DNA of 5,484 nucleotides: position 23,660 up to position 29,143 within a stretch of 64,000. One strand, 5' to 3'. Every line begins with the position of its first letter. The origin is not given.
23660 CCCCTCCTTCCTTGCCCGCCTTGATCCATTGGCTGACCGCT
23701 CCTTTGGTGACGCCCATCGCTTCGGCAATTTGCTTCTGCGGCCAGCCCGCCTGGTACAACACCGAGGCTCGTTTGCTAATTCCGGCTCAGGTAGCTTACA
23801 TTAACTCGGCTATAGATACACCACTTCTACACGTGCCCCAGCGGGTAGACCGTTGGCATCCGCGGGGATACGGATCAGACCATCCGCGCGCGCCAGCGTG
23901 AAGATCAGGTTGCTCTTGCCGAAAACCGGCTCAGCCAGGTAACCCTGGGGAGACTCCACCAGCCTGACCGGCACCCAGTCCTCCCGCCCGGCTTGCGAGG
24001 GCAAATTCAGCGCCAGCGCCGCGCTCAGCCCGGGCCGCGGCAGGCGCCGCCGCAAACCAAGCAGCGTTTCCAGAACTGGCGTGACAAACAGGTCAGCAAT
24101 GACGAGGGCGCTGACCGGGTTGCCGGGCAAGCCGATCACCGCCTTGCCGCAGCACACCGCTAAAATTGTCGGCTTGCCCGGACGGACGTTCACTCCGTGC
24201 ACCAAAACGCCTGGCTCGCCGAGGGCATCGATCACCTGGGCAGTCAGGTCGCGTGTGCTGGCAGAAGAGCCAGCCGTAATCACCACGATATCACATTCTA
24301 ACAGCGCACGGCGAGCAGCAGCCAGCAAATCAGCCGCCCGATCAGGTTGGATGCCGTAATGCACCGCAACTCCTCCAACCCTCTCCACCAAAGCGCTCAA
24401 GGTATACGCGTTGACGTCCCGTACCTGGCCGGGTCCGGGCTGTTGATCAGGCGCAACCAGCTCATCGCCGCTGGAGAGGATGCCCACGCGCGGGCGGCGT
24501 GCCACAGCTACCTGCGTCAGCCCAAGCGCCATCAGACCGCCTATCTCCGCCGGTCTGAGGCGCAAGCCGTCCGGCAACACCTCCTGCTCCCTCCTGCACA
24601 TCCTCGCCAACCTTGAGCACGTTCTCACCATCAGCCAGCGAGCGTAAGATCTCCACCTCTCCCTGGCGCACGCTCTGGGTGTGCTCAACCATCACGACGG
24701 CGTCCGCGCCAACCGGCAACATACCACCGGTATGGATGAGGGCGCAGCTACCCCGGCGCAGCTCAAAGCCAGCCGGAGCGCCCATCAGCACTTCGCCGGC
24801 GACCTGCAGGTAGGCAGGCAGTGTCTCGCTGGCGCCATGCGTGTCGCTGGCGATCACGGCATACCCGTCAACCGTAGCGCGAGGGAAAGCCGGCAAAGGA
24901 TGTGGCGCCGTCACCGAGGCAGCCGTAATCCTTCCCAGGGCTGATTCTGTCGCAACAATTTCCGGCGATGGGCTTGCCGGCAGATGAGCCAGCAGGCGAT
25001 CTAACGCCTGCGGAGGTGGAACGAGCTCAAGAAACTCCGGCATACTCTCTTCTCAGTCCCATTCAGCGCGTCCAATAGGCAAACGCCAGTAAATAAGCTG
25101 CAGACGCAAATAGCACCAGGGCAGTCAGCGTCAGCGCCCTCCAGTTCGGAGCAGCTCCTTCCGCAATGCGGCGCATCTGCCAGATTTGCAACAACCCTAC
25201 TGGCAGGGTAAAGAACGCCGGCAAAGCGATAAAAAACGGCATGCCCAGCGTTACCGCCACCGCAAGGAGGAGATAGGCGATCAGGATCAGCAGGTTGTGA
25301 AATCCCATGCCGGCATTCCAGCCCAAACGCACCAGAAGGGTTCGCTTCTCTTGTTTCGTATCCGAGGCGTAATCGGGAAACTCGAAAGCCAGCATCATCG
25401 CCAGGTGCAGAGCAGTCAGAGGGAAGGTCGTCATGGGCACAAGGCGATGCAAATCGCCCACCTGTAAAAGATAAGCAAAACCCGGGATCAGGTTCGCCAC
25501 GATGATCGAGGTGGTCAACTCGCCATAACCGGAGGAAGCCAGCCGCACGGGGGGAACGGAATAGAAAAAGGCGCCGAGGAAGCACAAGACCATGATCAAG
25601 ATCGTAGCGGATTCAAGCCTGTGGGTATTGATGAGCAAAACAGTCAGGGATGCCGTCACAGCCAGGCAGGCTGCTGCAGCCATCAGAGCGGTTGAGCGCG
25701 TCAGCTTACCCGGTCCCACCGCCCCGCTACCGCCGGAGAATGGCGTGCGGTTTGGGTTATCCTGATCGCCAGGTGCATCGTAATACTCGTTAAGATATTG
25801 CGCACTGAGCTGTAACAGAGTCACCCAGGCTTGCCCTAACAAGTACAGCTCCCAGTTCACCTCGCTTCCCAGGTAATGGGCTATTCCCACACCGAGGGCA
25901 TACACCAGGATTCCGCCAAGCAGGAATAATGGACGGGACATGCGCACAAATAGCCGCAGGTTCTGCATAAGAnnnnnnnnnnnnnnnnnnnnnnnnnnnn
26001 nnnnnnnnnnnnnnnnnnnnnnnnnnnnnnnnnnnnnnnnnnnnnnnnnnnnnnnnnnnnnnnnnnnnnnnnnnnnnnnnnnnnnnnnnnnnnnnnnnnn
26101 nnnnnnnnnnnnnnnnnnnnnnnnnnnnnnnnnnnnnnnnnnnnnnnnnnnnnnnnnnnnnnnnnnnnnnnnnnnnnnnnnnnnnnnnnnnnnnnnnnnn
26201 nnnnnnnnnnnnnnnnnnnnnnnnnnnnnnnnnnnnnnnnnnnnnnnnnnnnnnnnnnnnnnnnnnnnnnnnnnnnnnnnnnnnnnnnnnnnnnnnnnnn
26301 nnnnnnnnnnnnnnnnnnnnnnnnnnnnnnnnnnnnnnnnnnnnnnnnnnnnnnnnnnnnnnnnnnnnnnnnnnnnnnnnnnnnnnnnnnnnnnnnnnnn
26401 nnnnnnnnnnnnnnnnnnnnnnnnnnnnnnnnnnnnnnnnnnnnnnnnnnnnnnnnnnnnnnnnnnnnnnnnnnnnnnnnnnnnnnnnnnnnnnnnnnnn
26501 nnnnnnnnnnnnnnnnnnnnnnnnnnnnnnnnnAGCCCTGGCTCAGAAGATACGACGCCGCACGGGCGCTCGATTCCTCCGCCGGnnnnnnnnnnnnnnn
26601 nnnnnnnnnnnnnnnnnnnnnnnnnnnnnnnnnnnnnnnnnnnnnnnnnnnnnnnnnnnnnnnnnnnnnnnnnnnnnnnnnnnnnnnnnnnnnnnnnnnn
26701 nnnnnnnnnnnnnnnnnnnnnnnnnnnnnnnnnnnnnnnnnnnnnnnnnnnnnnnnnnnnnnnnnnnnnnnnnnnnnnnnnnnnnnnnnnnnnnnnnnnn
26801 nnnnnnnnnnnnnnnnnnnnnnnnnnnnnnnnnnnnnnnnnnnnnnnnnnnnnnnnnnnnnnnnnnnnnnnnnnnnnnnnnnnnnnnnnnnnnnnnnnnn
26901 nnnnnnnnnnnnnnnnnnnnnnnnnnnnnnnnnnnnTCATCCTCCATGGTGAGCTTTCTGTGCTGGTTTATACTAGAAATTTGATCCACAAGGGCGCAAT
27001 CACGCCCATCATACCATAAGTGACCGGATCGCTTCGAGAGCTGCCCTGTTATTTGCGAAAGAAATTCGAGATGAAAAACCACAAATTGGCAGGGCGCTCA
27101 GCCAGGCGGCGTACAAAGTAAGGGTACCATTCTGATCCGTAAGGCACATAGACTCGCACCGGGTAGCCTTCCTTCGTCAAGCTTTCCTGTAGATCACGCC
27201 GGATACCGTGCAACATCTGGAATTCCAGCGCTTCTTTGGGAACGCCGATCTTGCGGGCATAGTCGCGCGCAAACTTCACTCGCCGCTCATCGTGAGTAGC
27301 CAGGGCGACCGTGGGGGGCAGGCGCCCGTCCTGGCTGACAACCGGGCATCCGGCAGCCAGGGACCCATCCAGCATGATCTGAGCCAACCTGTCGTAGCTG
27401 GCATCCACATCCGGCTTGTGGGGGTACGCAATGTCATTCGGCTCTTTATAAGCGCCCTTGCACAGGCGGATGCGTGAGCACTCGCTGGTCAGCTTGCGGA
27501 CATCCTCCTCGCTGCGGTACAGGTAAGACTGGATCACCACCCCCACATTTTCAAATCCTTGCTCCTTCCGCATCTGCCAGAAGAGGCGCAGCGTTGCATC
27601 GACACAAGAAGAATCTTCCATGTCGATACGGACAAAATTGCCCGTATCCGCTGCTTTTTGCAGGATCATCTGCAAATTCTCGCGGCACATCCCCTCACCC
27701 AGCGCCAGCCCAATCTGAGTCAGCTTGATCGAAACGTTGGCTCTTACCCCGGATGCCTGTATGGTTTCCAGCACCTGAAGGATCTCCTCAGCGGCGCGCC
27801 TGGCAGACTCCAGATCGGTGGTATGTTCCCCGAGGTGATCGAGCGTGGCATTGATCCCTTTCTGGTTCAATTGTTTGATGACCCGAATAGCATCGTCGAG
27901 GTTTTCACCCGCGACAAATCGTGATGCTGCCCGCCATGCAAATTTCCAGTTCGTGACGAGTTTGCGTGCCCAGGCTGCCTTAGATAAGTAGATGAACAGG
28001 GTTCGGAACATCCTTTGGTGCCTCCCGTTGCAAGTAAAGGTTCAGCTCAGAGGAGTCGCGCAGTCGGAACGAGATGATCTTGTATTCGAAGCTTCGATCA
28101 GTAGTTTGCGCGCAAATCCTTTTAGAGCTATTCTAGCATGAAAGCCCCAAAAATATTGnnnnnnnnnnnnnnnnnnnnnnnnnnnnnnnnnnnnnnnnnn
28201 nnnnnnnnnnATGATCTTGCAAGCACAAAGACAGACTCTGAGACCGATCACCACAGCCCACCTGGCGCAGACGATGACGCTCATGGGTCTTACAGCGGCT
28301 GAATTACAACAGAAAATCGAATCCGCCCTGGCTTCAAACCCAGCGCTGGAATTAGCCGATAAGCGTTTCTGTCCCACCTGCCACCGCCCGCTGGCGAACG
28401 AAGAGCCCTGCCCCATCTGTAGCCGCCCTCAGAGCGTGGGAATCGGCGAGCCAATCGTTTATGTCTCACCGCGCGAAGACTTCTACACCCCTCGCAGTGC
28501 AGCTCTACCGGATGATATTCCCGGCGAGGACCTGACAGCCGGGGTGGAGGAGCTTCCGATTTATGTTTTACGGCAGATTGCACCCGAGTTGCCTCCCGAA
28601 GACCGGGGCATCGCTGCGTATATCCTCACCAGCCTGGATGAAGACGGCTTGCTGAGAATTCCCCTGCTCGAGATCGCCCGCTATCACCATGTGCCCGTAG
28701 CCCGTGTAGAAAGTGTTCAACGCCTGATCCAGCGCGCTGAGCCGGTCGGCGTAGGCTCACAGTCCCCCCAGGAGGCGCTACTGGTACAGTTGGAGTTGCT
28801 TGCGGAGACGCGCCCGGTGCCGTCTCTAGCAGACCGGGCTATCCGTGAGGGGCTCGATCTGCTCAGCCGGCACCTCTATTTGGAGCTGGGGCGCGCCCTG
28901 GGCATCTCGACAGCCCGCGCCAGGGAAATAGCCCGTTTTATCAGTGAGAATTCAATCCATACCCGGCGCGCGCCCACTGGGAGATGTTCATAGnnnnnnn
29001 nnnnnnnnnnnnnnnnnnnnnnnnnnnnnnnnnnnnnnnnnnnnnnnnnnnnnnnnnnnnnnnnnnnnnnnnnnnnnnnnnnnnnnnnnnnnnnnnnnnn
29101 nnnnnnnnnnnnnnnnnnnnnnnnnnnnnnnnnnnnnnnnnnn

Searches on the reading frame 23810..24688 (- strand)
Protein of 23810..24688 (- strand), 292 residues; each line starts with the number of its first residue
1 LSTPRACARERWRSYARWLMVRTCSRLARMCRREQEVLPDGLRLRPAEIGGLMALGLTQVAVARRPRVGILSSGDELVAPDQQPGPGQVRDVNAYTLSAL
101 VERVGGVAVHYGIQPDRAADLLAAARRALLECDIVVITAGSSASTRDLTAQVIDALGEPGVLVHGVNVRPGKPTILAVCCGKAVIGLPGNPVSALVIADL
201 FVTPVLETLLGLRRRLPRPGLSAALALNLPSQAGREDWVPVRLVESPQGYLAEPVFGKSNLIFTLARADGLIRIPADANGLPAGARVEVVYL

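Call 82: search_protein_families(library=pfam, max_evalue=0.00001, proteins=[window:23810-24688:-])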
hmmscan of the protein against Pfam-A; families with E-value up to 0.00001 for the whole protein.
window:23810-24688:- (292 aa): 2 families
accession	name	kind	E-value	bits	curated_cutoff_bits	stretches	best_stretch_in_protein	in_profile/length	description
PF00994.29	MoCF_biosynth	-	3.6e-28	98.5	26.6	1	69-207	1-143/144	Probable molybdopterin binding domain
PF03454.20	MoeA_C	-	1e-15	58.1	22.1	1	223-290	2-70/72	MoeA C-terminal region (domain IV)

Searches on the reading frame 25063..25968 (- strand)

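Call 81: search_protein_families(library=pfam, max_evalue=0.00001, proteins=[window:25063-25968:-])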
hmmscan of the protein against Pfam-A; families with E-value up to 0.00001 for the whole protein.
window:25063-25968:- (301 aa): 1 family
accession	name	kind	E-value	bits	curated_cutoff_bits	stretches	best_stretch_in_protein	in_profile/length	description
PF01040.23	UbiA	-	1.3e-16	61.1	34.2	1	27-270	7-236/250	UbiA prenyltransferase family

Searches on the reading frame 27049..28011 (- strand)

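Call 7: search_protein_families(library=pfam, proteins=[window:27049-28011:-])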
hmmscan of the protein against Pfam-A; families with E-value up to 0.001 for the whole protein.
window:27049-28011:- (320 aa): 1 family
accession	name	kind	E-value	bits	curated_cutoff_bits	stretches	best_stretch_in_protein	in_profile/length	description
PF01619.24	Pro_dh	-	5.3e-41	141.4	27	1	42-310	2-273/278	Proline dehydrogenase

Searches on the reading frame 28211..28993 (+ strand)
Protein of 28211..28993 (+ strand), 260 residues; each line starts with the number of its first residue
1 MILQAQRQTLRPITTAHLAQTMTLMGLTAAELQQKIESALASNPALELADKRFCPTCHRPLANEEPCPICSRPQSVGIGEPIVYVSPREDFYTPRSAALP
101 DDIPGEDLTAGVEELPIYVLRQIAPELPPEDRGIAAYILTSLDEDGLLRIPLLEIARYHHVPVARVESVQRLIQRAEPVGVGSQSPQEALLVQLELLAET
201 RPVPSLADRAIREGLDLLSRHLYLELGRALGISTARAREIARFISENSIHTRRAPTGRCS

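Call 7: search_protein_families(library=pfam, proteins=[window:28211-28993:+])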
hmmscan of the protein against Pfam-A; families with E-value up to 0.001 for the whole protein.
window:28211-28993:+ (260 aa): 2 families
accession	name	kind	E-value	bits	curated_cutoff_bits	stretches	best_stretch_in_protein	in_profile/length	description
PF04963.19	Sigma54_CBD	-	1.8e-23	83.7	22.9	1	109-245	6-136/185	Sigma-54 factor, core binding domain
PF00309.25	Sigma54_AID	-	7.9e-07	29.3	23.8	1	4-48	2-46/46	Sigma-54 factor, Activator interacting domain (AID)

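Call 32: find_homologous_proteins(query=window:28211-28993:+, max_evalue=1e-20)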
Query window:28211-28993:+ (260 aa): 172 proteins with E <= 1e-20 among 4877 candidates; the best 120 are listed.
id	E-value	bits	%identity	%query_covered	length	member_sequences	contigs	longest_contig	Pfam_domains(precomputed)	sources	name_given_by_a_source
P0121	1.0e-121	423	87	86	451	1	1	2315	PF04963.20,PF04552.20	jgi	jgi:RNA polymerase sigma-54 factor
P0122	2.6e-104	366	67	95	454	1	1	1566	PF04963.20,PF00309.26,PF04552.20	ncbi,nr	ncbi:MAG: hypothetical protein KAI94_02800, partial [Anaerolineales bacterium]|nr:hypothetical prote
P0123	1.6e-99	351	67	95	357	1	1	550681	PF04963.20,PF00309.26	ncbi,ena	-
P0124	4.5e-94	333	68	93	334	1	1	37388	PF04963.20,PF00309.26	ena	-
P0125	5.9e-94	332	65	95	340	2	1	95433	PF04963.20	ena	-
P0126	1.7e-89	318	60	100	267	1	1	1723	PF04963.20,PF00309.26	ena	-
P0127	2.1e-89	317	70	83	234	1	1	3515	PF04963.20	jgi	jgi:RNA polymerase sigma-54 factor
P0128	1.3e-88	315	63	94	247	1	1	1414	PF04963.20,PF00309.26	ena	-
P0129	1.9e-88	314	62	95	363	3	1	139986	PF04963.20,PF00309.26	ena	-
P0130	4.9e-86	306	58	100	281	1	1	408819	PF04963.20,PF00309.26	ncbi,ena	-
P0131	2.1e-85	304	61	95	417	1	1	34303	PF04963.20,PF00309.26,PF04545.23,PF04552.20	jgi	jgi:RNA polymerase sigma-54 factor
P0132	3.7e-85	303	69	81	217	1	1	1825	PF04963.20,PF00309.26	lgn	-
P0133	6.2e-85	303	65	87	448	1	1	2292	PF04963.20,PF00309.26,PF04552.20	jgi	jgi:RNA polymerase sigma-54 factor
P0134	1.1e-84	302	60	95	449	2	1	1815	PF04963.20,PF00309.26,PF04552.20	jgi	jgi:RNA polymerase sigma-54 factor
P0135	1.6e-84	301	60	95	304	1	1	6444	PF04963.20,PF00309.26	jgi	jgi:RNA polymerase sigma-54 factor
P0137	9.6e-84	299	61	87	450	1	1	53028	PF04963.20,PF04552.20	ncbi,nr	ncbi:MAG: hypothetical protein A2Z16_15550 [Chloroflexi bacterium RBG_16_54_18]|nr:MAG: hypothetical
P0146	1.9e-80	288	63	87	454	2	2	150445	PF04963.20,PF04552.20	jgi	jgi:RNA polymerase sigma-54 factor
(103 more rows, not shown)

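Call 34: find_encoding_contigs(protein=P0146, flank=10000, max_places=2)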
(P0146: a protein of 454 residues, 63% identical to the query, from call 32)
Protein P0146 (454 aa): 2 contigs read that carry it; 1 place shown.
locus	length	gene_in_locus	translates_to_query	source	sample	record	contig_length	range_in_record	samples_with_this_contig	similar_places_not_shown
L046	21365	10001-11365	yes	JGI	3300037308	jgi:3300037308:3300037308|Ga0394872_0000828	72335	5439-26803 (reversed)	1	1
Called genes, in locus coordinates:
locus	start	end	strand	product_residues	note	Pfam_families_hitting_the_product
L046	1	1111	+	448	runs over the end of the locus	PF01547:SBP_bac_1, PF13416:SBP_bac_8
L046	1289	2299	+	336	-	PF00528:BPD_transp_1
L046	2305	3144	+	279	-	PF00528:BPD_transp_1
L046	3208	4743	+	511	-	PF22052:DUF6937, PF22053:DUF6938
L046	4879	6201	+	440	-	PF11563:Protoglobin, PF00355:Rieske, PF13806:Rieske_2 (weak), PF22543:Rieske_4, PF00355:Rieske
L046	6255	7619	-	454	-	PF00012:HSP70, PF06723:MreB_Mbl, PF00012:HSP70 (weak)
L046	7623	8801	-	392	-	-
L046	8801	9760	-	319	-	PF01619:Pro_dh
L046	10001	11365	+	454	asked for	PF04963:Sigma54_CBD, PF04552:Sigma54_DBD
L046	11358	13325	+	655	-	PF00989:PAS (faint), PF13188:PAS_8 (faint), PF08448:PAS_4 (faint), PF13426:PAS_9, PF00512:HisKA, PF02518:HATPase_c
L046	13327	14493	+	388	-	PF00072:Response_reg, PF00158:Sigma54_activat, PF01078:Mg_chelatase (faint), PF14532:Sigma54_activ_2, PF07728:AAA_5, PF25601:AAA_lid_14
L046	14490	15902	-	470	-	-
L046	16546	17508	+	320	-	PF01497:Peripla_BP_2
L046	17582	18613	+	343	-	PF01032:FecCD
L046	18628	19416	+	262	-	PF02463:SMC_N (faint), PF00005:ABC_tran, PF13304:AAA_21 (faint)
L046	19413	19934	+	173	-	PF02572:CobA_CobO_BtuR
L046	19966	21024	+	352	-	PF02277:DBI_PRT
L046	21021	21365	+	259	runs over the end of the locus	PF02654:CobS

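Call 35: find_encoding_contigs(protein=P0123, flank=10000, max_places=2)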
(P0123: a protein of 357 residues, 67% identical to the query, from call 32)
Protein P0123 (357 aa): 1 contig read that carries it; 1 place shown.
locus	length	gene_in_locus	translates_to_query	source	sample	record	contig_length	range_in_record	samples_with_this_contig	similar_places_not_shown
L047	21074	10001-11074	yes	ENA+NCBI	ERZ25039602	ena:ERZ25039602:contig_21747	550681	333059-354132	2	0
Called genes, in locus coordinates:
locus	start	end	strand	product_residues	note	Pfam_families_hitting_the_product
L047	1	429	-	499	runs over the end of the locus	PF02790:COX2_TM, PF00116:COX2, PF00034:Cytochrom_C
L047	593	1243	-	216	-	PF00072:Response_reg, PF00196:GerE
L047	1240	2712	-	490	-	PF13492:GAF_3 (faint), PF01590:GAF, PF13185:GAF_2, PF07730:HisKA_3, PF02518:HATPase_c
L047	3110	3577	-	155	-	PF00578:AhpC-TSA, PF08534:Redoxin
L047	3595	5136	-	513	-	PF00994:MoCF_biosynth, PF03454:MoeA_C, PF12727:PBP_like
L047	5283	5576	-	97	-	PF03453:MoeA_N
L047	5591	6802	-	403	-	PF03453:MoeA_N, PF00994:MoCF_biosynth, PF03454:MoeA_C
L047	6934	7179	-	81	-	PF01040:UbiA (weak)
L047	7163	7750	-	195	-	PF01040:UbiA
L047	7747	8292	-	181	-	PF12867:DinB_2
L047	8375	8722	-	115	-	PF00581:Rhodanese (weak)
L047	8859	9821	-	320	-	PF01619:Pro_dh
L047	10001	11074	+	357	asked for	PF00309:Sigma54_AID (weak), PF04963:Sigma54_CBD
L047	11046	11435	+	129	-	PF04552:Sigma54_DBD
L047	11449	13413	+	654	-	PF00989:PAS (faint), PF13188:PAS_8 (faint), PF08448:PAS_4 (faint), PF13426:PAS_9, PF00512:HisKA, PF02518:HATPase_c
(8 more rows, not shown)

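Call 36: find_encoding_contigs(protein=P0137, flank=10000, max_places=2)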
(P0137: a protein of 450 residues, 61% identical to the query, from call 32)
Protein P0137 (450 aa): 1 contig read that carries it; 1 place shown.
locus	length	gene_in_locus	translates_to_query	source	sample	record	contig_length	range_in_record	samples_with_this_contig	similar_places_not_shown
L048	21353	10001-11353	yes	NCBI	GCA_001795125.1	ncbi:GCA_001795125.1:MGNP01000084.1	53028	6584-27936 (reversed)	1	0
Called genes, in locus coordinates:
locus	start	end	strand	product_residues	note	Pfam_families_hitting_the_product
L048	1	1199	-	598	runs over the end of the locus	PF13185:GAF_2 (weak), PF13492:GAF_3 (faint), PF01590:GAF, PF13185:GAF_2 (weak), PF07730:HisKA_3, PF13581:HATPase_c_2 (faint), PF02518:HATPase_c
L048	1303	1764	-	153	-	PF00578:AhpC-TSA, PF08534:Redoxin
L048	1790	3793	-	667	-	PF03453:MoeA_N, PF00994:MoCF_biosynth, PF03454:MoeA_C, PF12727:PBP_like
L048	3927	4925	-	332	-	PF01522:Polysacc_deac_1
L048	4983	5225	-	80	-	PF21631:A9CJY8-like_N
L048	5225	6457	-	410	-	PF03453:MoeA_N, PF00994:MoCF_biosynth, PF03454:MoeA_C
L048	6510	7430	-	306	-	PF01040:UbiA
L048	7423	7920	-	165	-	PF11716:MDMPI_N, PF12867:DinB_2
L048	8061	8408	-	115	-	PF00581:Rhodanese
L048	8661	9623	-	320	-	PF01619:Pro_dh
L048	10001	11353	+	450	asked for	PF04963:Sigma54_CBD, PF04552:Sigma54_DBD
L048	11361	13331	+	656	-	PF00989:PAS (faint), PF13188:PAS_8 (faint), PF08448:PAS_4, PF13426:PAS_9, PF00512:HisKA (weak), PF02518:HATPase_c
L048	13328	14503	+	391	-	PF00072:Response_reg, PF00158:Sigma54_activat, PF01078:Mg_chelatase (faint), PF14532:Sigma54_activ_2, PF07728:AAA_5 (weak), PF25601:AAA_lid_14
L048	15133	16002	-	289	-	PF17115:Toast_rack_N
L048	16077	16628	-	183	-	-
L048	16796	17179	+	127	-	-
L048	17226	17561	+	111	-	PF01740:STAS, PF13466:STAS_2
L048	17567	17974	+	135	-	PF13581:HATPase_c_2, PF02518:HATPase_c (weak)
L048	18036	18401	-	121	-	-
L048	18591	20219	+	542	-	PF20604:DUF6798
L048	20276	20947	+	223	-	PF00881:Nitroreductase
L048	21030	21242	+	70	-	PF04024:PspC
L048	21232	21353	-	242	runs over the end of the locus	PF14808:TMEM164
